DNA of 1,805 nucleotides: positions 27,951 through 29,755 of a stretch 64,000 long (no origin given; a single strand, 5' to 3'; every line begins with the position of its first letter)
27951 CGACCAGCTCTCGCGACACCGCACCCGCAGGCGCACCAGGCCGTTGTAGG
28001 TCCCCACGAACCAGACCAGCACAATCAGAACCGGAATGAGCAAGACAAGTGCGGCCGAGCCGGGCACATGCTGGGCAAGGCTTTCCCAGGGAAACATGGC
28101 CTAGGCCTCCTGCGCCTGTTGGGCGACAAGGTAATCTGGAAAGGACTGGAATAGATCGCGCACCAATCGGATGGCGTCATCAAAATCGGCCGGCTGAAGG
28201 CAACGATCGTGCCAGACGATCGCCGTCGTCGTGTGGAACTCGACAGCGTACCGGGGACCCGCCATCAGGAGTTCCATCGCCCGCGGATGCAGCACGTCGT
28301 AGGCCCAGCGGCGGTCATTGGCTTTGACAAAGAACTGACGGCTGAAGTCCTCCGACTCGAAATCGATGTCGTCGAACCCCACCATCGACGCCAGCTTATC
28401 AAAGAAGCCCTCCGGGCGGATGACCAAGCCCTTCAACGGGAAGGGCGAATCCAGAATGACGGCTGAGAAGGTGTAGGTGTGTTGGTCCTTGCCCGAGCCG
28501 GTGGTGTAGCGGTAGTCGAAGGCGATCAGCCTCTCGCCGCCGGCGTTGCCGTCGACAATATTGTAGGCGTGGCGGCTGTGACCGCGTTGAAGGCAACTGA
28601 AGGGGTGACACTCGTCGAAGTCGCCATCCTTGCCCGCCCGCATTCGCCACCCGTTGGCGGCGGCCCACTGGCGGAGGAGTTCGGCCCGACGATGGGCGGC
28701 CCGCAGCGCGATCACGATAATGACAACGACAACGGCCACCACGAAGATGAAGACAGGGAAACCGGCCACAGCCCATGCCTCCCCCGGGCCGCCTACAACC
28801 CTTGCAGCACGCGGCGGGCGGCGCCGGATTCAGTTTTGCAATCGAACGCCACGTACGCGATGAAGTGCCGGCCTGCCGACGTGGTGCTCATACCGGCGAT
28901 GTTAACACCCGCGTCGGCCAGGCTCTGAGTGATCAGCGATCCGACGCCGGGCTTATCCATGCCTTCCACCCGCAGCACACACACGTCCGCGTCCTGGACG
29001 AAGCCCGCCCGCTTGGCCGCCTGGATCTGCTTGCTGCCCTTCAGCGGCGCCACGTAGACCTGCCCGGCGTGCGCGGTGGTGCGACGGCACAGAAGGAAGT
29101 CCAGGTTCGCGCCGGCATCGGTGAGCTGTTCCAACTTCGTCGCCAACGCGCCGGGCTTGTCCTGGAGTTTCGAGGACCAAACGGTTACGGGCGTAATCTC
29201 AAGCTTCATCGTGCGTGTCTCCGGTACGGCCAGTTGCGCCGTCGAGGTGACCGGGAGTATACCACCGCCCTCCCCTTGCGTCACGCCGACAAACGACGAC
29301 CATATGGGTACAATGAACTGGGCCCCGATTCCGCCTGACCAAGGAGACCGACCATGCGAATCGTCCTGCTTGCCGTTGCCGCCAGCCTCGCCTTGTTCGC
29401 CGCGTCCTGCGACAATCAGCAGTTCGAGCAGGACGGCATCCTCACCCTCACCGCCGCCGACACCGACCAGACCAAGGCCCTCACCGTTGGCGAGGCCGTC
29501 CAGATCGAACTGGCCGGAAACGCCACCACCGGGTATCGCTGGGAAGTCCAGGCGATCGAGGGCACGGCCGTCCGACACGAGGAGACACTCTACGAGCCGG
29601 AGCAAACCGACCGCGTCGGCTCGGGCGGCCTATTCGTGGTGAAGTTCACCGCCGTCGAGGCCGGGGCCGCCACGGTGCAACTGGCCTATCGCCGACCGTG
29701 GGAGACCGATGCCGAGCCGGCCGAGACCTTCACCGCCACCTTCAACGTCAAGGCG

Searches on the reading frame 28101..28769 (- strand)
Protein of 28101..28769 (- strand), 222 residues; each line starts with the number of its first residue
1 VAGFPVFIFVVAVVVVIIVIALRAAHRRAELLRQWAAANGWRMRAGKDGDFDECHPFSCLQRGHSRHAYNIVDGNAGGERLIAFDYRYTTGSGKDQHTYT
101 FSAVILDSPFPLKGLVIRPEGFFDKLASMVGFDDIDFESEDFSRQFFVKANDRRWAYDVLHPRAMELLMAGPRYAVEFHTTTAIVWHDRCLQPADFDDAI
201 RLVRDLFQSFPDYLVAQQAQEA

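Call 40: search_protein_families(library=pfam, proteins=[window:28101-28769:-], max_evalue=0.0001)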
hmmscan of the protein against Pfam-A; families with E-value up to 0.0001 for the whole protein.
window:28101-28769:- (222 aa): 1 family
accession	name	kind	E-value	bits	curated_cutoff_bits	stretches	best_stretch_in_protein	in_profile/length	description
PF11335.13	DUF3137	-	5.4e-05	23.5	26.1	1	128-170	35-77/139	Protein of unknown function (DUF3137)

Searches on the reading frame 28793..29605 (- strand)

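Call 40: search_protein_families(library=pfam, proteins=[window:28793-29605:-], max_evalue=0.0001)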
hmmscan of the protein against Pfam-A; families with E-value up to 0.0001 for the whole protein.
window:28793-29605:- (270 aa): 1 family
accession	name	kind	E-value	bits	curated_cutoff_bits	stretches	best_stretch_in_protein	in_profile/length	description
PF01842.31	ACT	-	1.5e-09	37.9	27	0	210-253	2-43/66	ACT domain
